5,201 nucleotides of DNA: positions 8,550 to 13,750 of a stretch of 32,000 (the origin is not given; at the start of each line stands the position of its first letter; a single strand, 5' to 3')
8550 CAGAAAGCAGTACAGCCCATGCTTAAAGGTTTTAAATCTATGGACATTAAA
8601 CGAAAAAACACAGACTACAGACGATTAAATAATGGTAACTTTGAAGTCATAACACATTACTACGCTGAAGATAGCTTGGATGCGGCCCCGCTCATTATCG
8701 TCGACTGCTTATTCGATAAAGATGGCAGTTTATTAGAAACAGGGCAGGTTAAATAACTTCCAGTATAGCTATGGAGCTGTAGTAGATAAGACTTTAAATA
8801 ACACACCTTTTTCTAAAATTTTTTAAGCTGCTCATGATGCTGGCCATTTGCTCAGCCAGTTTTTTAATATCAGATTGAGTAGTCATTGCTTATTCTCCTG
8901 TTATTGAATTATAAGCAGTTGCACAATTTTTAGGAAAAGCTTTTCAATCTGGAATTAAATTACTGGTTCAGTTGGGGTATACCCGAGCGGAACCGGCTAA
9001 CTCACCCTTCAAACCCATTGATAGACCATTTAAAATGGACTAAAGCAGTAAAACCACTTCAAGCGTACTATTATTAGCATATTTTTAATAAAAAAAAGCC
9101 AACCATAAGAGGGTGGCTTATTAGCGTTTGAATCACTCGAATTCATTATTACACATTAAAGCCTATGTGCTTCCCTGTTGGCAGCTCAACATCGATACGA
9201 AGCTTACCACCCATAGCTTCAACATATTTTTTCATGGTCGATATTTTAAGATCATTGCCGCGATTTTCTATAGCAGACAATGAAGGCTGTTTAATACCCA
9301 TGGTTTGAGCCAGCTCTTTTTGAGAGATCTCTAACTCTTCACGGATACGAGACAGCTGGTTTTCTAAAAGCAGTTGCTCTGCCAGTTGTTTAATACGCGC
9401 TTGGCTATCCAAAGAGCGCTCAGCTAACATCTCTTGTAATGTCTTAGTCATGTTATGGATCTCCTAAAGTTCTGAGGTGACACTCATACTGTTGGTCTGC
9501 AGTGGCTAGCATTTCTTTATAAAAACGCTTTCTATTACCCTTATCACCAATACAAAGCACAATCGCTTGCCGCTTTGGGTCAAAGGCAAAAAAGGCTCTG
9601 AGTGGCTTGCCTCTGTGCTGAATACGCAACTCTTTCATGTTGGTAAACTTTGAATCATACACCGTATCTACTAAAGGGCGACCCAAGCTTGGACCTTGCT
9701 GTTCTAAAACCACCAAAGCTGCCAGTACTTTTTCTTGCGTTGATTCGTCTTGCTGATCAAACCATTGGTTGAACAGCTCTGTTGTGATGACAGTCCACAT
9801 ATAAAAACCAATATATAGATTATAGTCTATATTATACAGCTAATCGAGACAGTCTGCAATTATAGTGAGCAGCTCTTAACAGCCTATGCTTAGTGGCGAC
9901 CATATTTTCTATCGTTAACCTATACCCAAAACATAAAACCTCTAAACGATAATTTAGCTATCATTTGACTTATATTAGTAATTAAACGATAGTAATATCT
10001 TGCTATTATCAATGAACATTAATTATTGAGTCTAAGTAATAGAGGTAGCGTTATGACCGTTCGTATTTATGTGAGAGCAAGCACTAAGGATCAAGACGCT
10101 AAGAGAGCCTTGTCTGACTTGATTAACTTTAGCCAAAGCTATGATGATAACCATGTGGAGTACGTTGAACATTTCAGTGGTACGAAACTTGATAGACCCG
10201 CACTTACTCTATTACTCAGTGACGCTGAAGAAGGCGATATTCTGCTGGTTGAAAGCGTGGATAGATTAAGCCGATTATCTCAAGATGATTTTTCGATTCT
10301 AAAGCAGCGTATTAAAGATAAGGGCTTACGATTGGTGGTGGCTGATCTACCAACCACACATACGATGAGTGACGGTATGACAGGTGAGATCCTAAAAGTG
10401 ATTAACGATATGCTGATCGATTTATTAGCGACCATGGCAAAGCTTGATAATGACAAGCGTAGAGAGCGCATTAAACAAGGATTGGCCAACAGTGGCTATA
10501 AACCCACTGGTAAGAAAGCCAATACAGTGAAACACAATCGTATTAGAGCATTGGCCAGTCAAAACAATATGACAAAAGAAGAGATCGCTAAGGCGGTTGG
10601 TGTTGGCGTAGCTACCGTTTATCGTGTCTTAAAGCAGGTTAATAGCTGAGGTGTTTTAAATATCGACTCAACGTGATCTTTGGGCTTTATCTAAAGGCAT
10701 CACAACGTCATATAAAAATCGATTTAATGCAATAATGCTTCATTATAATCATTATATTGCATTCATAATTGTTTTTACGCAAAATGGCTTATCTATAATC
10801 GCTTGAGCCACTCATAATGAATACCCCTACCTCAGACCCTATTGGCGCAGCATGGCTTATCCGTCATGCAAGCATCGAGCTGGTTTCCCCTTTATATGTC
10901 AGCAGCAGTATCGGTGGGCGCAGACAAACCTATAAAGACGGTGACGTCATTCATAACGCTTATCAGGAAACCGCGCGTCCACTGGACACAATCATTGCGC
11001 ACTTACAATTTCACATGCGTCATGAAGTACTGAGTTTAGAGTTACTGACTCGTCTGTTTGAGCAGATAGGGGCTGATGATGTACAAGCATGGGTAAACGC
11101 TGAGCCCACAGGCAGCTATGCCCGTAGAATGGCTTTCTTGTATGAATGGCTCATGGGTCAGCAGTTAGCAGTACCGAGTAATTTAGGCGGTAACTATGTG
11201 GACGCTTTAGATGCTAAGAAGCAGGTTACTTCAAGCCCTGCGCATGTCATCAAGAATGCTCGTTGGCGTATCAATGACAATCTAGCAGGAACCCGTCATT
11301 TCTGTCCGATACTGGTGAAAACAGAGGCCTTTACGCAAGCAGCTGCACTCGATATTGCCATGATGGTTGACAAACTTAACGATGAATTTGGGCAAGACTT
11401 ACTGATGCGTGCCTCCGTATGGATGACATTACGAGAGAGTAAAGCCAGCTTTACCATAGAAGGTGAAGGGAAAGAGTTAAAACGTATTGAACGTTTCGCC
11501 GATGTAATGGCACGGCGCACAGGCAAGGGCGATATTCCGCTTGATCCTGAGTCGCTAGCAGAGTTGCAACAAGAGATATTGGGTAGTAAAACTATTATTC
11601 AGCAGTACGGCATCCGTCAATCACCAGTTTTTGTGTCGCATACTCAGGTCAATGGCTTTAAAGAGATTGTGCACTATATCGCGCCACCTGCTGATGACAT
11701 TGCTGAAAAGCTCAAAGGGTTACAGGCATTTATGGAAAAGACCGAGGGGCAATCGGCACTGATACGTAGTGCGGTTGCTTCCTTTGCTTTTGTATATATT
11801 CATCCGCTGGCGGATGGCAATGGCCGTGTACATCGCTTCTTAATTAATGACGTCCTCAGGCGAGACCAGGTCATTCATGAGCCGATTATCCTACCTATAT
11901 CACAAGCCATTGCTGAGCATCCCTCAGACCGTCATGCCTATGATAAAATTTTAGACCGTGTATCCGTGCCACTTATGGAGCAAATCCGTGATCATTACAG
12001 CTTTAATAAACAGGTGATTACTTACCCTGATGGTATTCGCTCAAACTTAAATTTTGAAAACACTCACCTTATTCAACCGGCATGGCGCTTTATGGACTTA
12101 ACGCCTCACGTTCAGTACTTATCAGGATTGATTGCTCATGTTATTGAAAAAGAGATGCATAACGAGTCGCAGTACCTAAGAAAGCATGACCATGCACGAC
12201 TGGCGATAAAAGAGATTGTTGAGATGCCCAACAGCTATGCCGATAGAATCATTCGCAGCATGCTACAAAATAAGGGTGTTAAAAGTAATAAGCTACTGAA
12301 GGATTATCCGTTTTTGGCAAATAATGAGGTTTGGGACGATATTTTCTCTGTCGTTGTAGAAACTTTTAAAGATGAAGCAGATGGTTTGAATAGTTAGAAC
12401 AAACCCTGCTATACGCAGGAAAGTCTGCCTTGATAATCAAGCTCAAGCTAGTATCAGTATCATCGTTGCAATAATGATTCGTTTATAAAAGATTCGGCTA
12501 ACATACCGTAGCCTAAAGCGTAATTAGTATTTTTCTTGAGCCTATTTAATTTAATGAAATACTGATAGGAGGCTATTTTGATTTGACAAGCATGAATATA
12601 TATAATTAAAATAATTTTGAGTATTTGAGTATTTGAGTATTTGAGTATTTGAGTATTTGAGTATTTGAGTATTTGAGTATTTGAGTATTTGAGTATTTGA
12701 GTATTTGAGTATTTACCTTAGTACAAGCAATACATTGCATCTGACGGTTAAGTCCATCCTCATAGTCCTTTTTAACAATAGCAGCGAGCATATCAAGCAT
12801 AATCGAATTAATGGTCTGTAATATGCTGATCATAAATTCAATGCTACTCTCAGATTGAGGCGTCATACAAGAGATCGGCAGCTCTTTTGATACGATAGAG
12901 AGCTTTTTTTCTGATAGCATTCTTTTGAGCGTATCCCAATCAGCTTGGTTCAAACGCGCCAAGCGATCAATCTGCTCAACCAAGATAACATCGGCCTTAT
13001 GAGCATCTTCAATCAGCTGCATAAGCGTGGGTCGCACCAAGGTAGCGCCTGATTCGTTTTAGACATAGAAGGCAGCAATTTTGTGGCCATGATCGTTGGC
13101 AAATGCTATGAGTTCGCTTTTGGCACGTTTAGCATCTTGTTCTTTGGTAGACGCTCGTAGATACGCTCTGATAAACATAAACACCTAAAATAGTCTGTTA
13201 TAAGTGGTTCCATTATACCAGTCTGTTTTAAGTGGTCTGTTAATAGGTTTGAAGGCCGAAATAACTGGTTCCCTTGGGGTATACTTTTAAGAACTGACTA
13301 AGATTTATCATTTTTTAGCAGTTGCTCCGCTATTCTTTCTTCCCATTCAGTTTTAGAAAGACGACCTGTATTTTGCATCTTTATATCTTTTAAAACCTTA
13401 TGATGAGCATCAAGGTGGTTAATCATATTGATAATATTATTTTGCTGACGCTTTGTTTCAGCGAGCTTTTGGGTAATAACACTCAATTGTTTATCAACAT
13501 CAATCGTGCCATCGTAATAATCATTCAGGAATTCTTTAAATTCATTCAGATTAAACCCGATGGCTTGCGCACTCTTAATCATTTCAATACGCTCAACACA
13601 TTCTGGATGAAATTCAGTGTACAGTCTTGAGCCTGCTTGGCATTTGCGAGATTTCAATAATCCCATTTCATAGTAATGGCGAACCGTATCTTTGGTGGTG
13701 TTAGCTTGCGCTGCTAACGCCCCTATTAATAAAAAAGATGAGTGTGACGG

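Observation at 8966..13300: A 4.3-kb cassette flanked by inverted res-like regions of about 100 bp, one abutting a dead resolvase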

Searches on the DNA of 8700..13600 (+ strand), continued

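Call 72: search_dna_similar(query=L006:2316-2800:+, collection=plasmids, mode=distant, max_rows=60, max_evalue=1e-10)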
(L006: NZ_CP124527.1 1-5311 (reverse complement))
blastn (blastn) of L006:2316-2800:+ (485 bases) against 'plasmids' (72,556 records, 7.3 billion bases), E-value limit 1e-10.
Records with a match: 67; places in all: 76; records where one place covers at least 80% of the query: 9.
Best place of each record, by identity: >=99% 2; 95-99% 4; 90-95% 9; 80-90% 38; 60-80% 14.
By first word of the organism name: Psychrobacter 47; Acinetobacter 13; Moraxella 2; Pseudoalteromonas 2; Vitreoscilla 1; Marinomonas 1; Alteromonas 1.
By predicted mobility (MOB-suite, as given by PLSDB): non-mobilizable 47; mobilizable 14; conjugative 6.
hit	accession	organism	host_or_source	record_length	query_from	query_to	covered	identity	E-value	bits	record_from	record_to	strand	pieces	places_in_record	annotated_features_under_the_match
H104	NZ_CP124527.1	Psychrobacter sp. WB2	Cell culture,Feedlot Water bowl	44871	1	485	100%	100.0%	0e+0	875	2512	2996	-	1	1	recombinase family protein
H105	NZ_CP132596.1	Psychrobacter sp. van23A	cell culture,water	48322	1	485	100%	100.0%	0e+0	875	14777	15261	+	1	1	recombinase family protein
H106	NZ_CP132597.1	Psychrobacter sp. van23A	cell culture,water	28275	1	484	100%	96.1%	0e+0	788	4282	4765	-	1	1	recombinase family protein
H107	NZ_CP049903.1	Psychrobacter sp. WY6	Euphausia superba,whole organism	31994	64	485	87%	92.7%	1e-172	613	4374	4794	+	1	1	recombinase family protein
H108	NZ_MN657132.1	Psychrobacter sp.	-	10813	64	480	86%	92.3%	7e-170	603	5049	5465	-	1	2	recombinase family protein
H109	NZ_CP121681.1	Psychrobacter sp. SIT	sheep,whole organism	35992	53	482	89%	89.5%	1e-160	573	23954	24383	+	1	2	recombinase family protein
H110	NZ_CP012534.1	Psychrobacter sp. P11G5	Botryllus sp.,Single cell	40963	61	485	88%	90.1%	1e-159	569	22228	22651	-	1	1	recombinase family protein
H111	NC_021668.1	Psychrobacter sp. G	-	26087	64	485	87%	88.4%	2e-150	539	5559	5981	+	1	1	recombinase family protein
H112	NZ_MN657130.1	Psychrobacter sp.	-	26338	65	485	87%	87.4%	3e-143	516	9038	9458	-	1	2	recombinase family protein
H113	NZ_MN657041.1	Psychrobacter sp.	-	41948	191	485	61%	91.9%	1e-115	423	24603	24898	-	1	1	recombinase family protein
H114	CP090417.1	Acinetobacter johnsonii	mixed culture,soil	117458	182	485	63%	87.5%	2e-99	370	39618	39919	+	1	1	recombinase family protein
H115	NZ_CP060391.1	Psychrobacter sp. KCTC 72983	single cell,Antarctic soil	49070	191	484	61%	90.5%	3e-110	405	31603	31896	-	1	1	recombinase family protein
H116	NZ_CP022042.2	Psychrobacter cryohalolentis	Environment,permafrost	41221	187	480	61%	89.5%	7e-106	391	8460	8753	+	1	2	recombinase family protein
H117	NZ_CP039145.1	Acinetobacter sp. 10FS3-1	pig,feces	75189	181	485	63%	85.9%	2e-93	349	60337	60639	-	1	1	recombinase family protein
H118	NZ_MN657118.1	Psychrobacter sp.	-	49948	191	485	61%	88.2%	2e-99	370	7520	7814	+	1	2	recombinase family protein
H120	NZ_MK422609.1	Psychrobacter sp. DAB_AL32B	guano of little auks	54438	190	482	60%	85.3%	5e-89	335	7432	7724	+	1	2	recombinase family protein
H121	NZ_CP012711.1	Psychrobacter urativorans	cell culture,soil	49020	190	482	60%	83.3%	8e-80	305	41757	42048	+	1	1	recombinase family protein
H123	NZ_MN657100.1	Psychrobacter sp.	-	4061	191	482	60%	79.5%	1e-64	253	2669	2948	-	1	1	recombinase family protein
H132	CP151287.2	Psychrobacter sp. KFRI-CH2-11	Mixed,Korean fermented seafood, anchovy ...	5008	190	324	28%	77.8%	4e-21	109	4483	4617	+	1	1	none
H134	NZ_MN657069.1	Psychrobacter sp.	-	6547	191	317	26%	78.7%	1e-20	108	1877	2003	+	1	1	none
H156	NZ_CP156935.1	Acinetobacter baumannii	Homo sapiens,sputum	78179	65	159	20%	81.1%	1e-15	92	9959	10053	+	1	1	none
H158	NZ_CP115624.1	Acinetobacter baumannii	Homo sapiens,Wound/Abscess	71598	65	159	20%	81.1%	1e-15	92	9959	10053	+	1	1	none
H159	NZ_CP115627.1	Acinetobacter baumannii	Homo sapiens,other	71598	65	159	20%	81.1%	1e-15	92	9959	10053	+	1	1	none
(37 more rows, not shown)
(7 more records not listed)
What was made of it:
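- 9902..10035 (+): ACGATA-type block, the probable res and operator of the intact resolvase Res2. Inverted half-site pairs are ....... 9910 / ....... 9945 and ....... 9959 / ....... 9985. Gene-less copies occur on small plasmids (call 72, H132-H134).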

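Call 73: get_annotated_region(hit=H113, flank=700)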
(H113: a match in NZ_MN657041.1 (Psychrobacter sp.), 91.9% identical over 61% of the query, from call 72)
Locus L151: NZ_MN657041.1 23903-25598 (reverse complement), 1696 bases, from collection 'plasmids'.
description: Psychrobacter sp. strain ANT_P17 plasmid pA17P4, complete sequence
organism: Psychrobacter sp. (NCBI taxid 56811)
taxonomy: Bacteria; Pseudomonadota; Gammaproteobacteria; Moraxellales; Moraxellaceae; Psychrobacter; Psychrobacter sp.
host: -; source: -; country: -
typing (MOB-suite, as given by PLSDB): non-mobilizable; replicon rep_cluster_1166
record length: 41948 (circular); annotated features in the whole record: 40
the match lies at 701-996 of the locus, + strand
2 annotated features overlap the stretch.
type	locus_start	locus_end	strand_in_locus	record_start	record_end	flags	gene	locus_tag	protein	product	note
CDS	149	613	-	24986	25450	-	-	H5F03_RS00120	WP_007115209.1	NUDIX hydrolase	-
CDS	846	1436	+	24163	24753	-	-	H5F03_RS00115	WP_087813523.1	recombinase family protein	GO:0006310 - DNA recombination [Evidence IEA]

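Call 74: get_annotated_region(hit=H115, flank=700)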
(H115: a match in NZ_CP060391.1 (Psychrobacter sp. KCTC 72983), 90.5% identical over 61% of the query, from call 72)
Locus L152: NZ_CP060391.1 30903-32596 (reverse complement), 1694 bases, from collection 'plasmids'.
description: Psychrobacter sp. KCTC 72983 plasmid pPsychbacter006, complete sequence
organism: Psychrobacter sp. KCTC 72983 (NCBI taxid 2733866)
taxonomy: Bacteria; Pseudomonadota; Gammaproteobacteria; Moraxellales; Moraxellaceae; Psychrobacter; Psychrobacter sp. KCTC 72983
host: -; source: single cell,Antarctic soil; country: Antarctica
typing (MOB-suite, as given by PLSDB): non-mobilizable
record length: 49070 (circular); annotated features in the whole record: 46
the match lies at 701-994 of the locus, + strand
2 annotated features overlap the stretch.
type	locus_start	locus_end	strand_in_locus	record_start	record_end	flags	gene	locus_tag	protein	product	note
CDS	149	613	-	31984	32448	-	-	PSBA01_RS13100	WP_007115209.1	NUDIX hydrolase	-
CDS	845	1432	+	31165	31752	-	-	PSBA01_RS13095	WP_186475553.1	recombinase family protein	GO:0006310 - DNA recombination [Evidence IEA]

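Call 75: get_annotated_region(hit=H118, flank=700)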
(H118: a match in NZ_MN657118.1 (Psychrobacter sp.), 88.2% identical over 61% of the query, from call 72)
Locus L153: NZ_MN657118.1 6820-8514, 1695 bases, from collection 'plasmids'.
description: Psychrobacter sp. strain ANT_P53 plasmid pA53P4, complete sequence
organism: Psychrobacter sp. (NCBI taxid 56811)
taxonomy: Bacteria; Pseudomonadota; Gammaproteobacteria; Moraxellales; Moraxellaceae; Psychrobacter; Psychrobacter sp.
host: -; source: -; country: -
typing (MOB-suite, as given by PLSDB): non-mobilizable
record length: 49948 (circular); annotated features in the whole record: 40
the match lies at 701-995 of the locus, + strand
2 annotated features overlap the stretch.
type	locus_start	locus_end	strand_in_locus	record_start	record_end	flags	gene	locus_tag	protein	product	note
CDS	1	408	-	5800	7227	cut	-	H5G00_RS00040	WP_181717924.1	gamma-aminobutyraldehyde dehydrogenase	-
CDS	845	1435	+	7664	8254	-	-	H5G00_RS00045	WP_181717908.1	recombinase family protein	GO:0006310 - DNA recombination [Evidence IEA]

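Call 76: get_annotated_region(hit=H120, flank=700)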
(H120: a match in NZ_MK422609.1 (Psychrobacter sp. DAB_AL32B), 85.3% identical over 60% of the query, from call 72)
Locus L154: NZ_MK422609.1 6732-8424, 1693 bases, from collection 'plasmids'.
description: Psychrobacter sp. DAB_AL32B plasmid pP32BP2, complete sequence
organism: Psychrobacter sp. DAB_AL32B (NCBI taxid 1028414)
taxonomy: Bacteria; Pseudomonadota; Gammaproteobacteria; Moraxellales; Moraxellaceae; Psychrobacter; Psychrobacter sp. DAB AL32B
host: -; source: guano of little auks; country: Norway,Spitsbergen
typing (MOB-suite, as given by PLSDB): non-mobilizable
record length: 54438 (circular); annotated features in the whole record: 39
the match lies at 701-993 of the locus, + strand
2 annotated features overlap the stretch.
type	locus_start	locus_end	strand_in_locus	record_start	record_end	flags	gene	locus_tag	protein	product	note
CDS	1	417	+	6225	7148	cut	-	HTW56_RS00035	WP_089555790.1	hypothetical protein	-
CDS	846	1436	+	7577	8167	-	-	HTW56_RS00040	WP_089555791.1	recombinase family protein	GO:0006310 - DNA recombination [Evidence IEA]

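Call 77: get_annotated_region(hit=H121, flank=700)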
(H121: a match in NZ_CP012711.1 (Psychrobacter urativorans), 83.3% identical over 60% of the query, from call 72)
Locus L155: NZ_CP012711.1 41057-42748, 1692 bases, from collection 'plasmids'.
description: Psychrobacter urativorans strain R310.10B plasmid 5, complete sequence
organism: Psychrobacter urativorans (NCBI taxid 45610)
taxonomy: Bacteria; Pseudomonadota; Gammaproteobacteria; Moraxellales; Moraxellaceae; Psychrobacter; Psychrobacter urativorans
host: -; source: cell culture,soil; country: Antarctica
typing (MOB-suite, as given by PLSDB): non-mobilizable; replicon rep_cluster_1214
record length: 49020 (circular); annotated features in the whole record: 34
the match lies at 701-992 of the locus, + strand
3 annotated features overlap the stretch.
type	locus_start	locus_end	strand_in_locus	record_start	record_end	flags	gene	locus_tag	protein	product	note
CDS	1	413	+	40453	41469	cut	-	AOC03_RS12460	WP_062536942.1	hypothetical protein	-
CDS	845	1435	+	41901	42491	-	-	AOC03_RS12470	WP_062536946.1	recombinase family protein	-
CDS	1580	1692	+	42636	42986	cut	-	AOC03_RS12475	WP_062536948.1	IS630 transposase-related protein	-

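Call 78: get_annotated_region(hit=H123, flank=700)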
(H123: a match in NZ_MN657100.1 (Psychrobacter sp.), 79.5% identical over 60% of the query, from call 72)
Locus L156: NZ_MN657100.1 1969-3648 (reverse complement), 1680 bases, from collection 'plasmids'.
description: Psychrobacter sp. strain ANT_P46 plasmid pA46P2, complete sequence
organism: Psychrobacter sp. (NCBI taxid 56811)
taxonomy: Bacteria; Pseudomonadota; Gammaproteobacteria; Moraxellales; Moraxellaceae; Psychrobacter; Psychrobacter sp.
host: -; source: -; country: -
typing (MOB-suite, as given by PLSDB): non-mobilizable
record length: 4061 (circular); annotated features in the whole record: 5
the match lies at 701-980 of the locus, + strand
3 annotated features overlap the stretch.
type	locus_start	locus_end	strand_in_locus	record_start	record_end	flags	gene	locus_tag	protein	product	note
CDS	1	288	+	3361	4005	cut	-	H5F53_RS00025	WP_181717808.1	inovirus-type Gp2 protein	-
CDS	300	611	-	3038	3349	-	-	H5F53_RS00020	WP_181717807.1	hypothetical protein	-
CDS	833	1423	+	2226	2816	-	-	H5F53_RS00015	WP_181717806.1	recombinase family protein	-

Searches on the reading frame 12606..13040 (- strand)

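Call 6: search_protein_families(library=pfam, proteins=[window:12606-13040:-], max_evalue=0.01)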
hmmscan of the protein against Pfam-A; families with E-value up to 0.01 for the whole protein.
window:12606-13040:- (144 aa): 1 family
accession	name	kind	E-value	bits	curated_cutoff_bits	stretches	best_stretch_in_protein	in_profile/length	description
PF00239.26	Resolvase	-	6.2e-09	36.5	23.3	1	3-86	49-129/145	Resolvase, N terminal domain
